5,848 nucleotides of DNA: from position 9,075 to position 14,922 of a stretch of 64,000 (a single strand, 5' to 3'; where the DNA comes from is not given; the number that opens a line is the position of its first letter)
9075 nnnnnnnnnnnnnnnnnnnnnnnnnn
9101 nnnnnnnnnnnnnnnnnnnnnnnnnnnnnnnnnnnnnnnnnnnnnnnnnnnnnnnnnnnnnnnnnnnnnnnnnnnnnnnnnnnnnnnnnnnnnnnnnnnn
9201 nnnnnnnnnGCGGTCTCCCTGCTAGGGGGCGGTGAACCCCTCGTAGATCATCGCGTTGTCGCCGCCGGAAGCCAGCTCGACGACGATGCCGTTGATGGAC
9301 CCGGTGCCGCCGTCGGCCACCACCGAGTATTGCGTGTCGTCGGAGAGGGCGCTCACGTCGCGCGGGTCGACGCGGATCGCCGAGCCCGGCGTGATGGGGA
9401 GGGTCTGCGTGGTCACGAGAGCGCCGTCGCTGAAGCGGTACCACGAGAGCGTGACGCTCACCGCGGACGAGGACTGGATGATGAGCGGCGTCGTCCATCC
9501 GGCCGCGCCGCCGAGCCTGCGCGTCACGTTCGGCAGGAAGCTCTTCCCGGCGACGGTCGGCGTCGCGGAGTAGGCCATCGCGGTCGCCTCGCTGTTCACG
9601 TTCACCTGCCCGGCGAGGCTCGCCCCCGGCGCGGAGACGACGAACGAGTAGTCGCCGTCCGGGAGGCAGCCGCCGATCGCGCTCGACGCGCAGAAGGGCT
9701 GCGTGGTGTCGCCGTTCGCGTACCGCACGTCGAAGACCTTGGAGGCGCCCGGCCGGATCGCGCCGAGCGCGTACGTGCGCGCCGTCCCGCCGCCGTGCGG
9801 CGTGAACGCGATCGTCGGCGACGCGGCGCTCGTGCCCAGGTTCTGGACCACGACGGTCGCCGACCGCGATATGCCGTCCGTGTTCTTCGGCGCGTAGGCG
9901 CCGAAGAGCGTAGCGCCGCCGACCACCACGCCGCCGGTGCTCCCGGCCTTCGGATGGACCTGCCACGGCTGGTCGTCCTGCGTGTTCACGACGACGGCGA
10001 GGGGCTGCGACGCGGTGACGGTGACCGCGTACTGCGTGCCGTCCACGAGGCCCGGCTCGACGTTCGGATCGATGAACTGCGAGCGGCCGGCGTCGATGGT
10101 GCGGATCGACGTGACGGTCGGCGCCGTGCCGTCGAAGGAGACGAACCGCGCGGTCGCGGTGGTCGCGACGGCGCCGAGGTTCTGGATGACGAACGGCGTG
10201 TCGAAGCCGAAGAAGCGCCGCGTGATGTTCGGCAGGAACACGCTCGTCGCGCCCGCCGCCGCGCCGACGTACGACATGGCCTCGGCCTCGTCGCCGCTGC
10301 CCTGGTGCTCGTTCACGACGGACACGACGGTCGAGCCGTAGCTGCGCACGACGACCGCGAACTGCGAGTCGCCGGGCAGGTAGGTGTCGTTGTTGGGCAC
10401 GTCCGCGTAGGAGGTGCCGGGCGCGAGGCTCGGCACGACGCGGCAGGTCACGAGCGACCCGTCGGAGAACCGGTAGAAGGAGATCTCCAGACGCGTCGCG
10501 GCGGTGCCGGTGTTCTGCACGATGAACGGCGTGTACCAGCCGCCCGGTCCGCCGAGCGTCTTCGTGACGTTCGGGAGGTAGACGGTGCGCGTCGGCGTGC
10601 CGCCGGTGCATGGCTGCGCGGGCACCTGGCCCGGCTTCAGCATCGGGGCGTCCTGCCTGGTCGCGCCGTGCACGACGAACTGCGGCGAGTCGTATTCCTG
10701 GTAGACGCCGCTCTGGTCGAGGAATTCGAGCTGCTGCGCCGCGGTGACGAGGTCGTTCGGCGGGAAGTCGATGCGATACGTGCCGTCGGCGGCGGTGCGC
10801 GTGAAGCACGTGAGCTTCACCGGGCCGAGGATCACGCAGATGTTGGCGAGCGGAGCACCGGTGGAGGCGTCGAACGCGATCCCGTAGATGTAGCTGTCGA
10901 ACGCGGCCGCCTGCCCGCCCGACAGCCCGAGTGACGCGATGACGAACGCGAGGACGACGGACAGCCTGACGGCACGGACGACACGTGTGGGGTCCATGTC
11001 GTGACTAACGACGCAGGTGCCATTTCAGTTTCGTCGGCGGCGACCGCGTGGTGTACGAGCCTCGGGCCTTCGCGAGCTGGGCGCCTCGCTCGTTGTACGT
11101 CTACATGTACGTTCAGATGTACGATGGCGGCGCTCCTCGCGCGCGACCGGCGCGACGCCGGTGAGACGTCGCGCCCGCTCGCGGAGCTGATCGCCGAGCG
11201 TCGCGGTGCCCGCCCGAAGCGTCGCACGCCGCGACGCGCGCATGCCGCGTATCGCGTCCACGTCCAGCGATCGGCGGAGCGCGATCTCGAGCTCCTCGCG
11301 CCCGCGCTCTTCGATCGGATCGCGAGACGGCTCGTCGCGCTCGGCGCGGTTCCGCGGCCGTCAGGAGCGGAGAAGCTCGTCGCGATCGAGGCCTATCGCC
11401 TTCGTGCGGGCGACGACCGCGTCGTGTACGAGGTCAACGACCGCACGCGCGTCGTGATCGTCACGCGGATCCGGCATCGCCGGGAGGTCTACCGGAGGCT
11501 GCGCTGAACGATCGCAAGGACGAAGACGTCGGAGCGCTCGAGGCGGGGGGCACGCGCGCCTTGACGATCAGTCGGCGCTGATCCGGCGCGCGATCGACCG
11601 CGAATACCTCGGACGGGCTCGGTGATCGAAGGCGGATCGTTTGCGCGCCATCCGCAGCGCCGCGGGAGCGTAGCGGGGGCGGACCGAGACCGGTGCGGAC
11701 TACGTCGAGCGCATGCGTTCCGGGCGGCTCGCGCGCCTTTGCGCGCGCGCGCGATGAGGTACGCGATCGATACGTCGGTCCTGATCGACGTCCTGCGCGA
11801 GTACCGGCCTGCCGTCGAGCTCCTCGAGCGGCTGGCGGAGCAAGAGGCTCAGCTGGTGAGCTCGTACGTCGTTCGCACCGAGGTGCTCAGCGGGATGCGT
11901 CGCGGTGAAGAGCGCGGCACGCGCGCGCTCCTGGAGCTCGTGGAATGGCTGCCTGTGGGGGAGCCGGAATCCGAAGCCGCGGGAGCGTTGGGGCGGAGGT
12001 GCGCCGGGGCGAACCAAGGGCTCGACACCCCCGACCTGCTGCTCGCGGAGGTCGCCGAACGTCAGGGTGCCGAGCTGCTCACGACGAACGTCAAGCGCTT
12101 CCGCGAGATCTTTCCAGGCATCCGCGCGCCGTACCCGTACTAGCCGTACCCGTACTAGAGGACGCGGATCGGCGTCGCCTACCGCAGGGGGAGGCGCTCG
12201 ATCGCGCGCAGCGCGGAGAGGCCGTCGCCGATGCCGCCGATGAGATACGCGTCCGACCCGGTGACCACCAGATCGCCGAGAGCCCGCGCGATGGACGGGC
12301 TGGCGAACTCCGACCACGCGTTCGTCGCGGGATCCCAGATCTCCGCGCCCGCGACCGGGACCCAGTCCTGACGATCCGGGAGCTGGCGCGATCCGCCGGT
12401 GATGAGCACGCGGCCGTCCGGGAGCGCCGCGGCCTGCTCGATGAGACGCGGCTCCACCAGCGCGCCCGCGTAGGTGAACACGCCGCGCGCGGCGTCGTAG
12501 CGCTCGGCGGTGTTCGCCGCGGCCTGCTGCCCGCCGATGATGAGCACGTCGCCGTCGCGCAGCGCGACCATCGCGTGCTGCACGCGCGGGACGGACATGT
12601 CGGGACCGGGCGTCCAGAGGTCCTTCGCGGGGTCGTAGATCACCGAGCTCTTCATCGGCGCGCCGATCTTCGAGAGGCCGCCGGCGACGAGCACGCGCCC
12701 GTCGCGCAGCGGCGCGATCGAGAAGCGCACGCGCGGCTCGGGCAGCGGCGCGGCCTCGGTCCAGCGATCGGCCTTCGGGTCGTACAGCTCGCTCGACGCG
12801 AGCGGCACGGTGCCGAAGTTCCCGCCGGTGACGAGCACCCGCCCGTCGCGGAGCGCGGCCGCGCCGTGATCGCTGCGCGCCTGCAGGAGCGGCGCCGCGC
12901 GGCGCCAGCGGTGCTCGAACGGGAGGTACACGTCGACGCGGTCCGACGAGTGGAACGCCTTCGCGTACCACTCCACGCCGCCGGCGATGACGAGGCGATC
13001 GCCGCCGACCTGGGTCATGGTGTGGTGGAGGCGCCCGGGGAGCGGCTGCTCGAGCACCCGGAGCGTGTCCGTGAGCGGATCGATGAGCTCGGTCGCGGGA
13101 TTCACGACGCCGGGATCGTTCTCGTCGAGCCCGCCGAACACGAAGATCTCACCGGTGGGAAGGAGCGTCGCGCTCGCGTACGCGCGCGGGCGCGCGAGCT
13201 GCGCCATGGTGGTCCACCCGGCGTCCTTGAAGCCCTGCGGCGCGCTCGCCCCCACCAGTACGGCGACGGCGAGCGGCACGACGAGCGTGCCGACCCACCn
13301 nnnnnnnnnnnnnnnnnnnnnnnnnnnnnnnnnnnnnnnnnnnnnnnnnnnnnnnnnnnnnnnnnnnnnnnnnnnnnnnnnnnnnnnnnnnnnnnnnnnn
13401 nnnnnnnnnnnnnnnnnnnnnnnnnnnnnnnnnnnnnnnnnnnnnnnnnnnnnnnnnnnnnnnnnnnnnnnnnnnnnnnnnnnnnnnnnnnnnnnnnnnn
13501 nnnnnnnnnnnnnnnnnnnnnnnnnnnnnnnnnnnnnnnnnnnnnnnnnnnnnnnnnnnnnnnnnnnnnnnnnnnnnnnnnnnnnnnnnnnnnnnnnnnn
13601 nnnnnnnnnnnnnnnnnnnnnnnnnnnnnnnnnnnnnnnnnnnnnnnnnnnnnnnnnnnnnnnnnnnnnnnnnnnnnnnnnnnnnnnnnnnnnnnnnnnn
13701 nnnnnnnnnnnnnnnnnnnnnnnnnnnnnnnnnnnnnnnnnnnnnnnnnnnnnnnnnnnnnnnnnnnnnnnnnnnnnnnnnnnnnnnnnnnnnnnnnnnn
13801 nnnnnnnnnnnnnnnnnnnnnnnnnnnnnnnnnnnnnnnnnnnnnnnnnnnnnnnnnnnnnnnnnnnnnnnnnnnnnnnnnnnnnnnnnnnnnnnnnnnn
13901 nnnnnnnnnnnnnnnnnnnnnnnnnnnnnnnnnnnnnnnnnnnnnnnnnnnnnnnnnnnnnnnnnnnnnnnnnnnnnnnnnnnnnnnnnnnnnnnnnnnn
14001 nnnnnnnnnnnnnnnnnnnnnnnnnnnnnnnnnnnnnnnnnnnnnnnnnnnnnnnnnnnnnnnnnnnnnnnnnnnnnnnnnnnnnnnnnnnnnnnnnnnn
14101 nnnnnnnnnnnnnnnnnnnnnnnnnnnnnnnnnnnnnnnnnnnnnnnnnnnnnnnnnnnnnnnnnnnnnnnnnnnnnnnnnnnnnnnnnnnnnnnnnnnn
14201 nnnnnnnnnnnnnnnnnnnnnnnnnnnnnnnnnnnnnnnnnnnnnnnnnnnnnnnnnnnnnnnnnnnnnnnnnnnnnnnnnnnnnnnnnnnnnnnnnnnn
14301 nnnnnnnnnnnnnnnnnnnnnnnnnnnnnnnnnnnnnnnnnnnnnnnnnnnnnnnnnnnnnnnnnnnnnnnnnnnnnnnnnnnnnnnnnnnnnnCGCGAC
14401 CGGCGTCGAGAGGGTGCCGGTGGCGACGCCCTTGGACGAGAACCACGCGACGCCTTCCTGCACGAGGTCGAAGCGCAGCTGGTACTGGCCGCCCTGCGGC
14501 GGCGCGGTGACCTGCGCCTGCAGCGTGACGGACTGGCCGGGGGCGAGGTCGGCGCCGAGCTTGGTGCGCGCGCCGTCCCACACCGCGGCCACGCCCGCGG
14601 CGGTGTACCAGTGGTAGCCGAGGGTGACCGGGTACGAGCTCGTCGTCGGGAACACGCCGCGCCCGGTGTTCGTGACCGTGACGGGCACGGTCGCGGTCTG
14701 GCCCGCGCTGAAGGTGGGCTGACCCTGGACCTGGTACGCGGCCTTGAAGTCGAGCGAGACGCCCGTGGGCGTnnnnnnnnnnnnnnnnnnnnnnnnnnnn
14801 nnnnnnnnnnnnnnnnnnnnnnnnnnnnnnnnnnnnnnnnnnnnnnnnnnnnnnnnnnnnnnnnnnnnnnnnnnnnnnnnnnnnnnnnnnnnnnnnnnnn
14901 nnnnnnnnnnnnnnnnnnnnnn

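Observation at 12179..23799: Three adjacent secreted hydrolases of different catalytic classes share one tandem four-tryptophan (FW/NBR1-like) repeat module, next to mreBC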

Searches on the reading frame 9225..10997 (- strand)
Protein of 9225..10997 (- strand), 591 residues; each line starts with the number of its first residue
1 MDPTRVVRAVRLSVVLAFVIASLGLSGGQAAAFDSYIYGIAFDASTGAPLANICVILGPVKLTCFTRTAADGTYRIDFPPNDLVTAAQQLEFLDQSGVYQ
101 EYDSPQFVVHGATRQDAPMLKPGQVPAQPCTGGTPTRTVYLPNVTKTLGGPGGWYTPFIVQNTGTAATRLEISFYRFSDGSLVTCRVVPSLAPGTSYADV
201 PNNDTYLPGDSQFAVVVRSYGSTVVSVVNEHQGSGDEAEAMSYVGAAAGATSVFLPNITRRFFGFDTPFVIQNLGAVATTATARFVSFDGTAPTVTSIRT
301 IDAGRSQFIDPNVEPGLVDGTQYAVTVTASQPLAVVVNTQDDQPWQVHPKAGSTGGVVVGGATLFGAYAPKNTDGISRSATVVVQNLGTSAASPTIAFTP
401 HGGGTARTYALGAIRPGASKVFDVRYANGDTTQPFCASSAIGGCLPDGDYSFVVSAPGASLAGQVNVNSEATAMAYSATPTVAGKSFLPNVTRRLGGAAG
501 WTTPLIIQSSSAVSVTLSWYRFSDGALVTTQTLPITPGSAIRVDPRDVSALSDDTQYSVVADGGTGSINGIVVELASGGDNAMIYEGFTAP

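Call 4: search_protein_families(library=pfam, proteins=[window:9225-10997:-], max_evalue=0.01)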
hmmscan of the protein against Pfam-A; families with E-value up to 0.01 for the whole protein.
window:9225-10997:- (591 aa): 1 family
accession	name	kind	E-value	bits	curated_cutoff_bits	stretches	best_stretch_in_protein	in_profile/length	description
PF07705.17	CARDB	-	2.8e-05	24.7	22.7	0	160-217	27-83/101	CARDB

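Call 51: search_protein_families(library=ncbifam, proteins=[window:9225-10997:-], max_evalue=0.001)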
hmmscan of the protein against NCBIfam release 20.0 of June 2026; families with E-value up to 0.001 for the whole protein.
window:9225-10997:- (591 aa): 0 families

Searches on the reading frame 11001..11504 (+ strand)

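Call 36: search_protein_families(library=pfam, proteins=[window:11001-11504:+], max_evalue=0.001)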
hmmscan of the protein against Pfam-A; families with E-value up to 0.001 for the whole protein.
window:11001-11504:+ (168 aa): 1 family
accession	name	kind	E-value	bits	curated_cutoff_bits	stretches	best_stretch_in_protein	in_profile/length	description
PF05016.21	ParE_toxin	-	5.7e-06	27.3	23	1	89-164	4-89/89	ParE toxin of type II toxin-antitoxin system, parDE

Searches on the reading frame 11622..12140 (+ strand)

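Call 36: search_protein_families(library=pfam, proteins=[window:11622-12140:+], max_evalue=0.001)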
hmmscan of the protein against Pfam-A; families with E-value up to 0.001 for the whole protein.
window:11622-12140:+ (173 aa): 1 family
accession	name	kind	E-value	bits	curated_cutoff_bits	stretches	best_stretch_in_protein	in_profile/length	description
PF01850.27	PIN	-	1.8e-13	51.6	23.6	1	48-162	2-116/120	PIN domain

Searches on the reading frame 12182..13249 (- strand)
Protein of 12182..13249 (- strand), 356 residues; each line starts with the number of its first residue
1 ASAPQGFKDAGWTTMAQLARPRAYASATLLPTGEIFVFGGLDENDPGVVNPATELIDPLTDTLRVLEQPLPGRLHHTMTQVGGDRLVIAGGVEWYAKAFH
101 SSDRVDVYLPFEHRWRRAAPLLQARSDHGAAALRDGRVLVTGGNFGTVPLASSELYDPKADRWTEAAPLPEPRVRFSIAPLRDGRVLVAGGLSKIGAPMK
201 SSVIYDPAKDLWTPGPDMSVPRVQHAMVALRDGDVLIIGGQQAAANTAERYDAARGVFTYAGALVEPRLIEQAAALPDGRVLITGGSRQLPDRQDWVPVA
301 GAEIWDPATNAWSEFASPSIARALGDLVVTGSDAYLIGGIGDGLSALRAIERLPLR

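Call 4: search_protein_families(library=pfam, proteins=[window:12182-13249:-], max_evalue=0.01)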
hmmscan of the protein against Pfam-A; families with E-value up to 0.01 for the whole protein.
window:12182-13249:- (356 aa): 13 families
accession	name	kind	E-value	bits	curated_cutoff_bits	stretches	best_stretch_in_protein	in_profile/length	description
PF13418.12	Kelch_4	-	6.9e-33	112.8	21.6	4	124-171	1-49/49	Galactose oxidase, central domain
PF13964.12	Kelch_6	-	1.5e-31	107.7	25.3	4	126-173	3-50/50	Kelch motif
PF01344.31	Kelch_1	-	1.1e-27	95.6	20.1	3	128-170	5-46/46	Kelch motif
PF07646.21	Kelch_2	-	3.5e-16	58.7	21.3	0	183-218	11-47/48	Kelch motif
PF24681.1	Kelch_KLHDC2_KLHL20_DRC7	-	5.7e-15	55.7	50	2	17-191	46-221/221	KLHDC2/KLHL20/DRC7 Kelch-repeats domain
PF13415.12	Kelch_3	-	1.6e-13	50.9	22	1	33-80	2-47/48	Galactose oxidase, central domain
PF24981.1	Beta-prop_ATRN-LZTR1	-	6.1e-13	49.1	50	2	69-191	144-279/289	Attractin/LZTR1 beta-propeller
PF25210.1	Kelch_FKB95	-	2e-12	47.8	70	0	75-172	35-128/268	FKB95, Kelch-repeats domain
PF24996.1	NANM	-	1.8e-10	40.7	45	0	8-93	39-126/350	N-acetylneuraminate epimerase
PF07250.17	Glyoxal_oxid_N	-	4.1e-07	29.9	37.5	0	10-43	104-138/243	Glyoxal oxidase N-terminus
PF02698.23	DUF218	-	0.00017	21.9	27.6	0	118-147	9-35/133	DUF218 domain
PF13540.12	RCC1_2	-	0.00039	20.6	22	0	126-144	8-26/30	Regulator of chromosome condensation (RCC1) repeat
PF07893.19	DUF1668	-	0.0022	17.9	23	1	156-241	34-122/336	Protein of unknown function (DUF1668)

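Call 51: search_protein_families(library=ncbifam, proteins=[window:12182-13249:-], max_evalue=0.001)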
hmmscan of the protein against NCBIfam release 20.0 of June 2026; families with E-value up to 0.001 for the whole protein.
window:12182-13249:- (356 aa): 4 families
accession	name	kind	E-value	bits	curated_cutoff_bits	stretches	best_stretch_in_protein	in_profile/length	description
NF052501.1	RdCuOxGlxASco2837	equivalog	1.4e-17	63.2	800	2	156-231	270-346/645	radical copper oxidase GlxA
NF010730.0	PRK14131.1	subfamily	2e-08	33.4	416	0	8-93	68-157/384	N-acetylneuraminate epimerase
TIGR03547.1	muta_rot_YjhT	subfamily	4.5e-06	26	256.35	0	8-93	39-128/346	YjhT family mutarotase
TIGR02608.1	delta_60_rpt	domain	3.1e-05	23.7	76.5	0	273-288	6-21/55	delta-60 repeat domain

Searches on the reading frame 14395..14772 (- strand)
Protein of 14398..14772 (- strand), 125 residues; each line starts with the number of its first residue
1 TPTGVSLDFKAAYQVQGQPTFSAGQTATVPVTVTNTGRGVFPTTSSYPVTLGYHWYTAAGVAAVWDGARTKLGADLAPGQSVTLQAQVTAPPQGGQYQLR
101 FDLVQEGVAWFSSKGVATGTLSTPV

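Call 8: search_solved_structures(query=window:14398-14772:-, max_evalue=10, show_alignments=3)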
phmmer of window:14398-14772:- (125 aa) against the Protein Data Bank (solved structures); distinct sequences matched with E-value up to 10: 0.

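Call 60: find_related_loci(query=A3, collection=viral_contigs, flank=6000)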
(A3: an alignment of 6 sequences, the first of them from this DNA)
Query A3 (112 aa) in viral_contigs; peptide patterns used: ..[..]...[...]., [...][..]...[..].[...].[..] (x = any residue, [..] = any of these).
28 stretches matched a pattern; 2 encode a relative of the query (tblastn E <= 1e-3); 2 distinct loci.
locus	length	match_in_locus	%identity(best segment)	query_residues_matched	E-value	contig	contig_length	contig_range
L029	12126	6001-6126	38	60-97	5e-5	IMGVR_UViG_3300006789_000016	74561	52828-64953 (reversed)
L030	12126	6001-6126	38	60-97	5e-5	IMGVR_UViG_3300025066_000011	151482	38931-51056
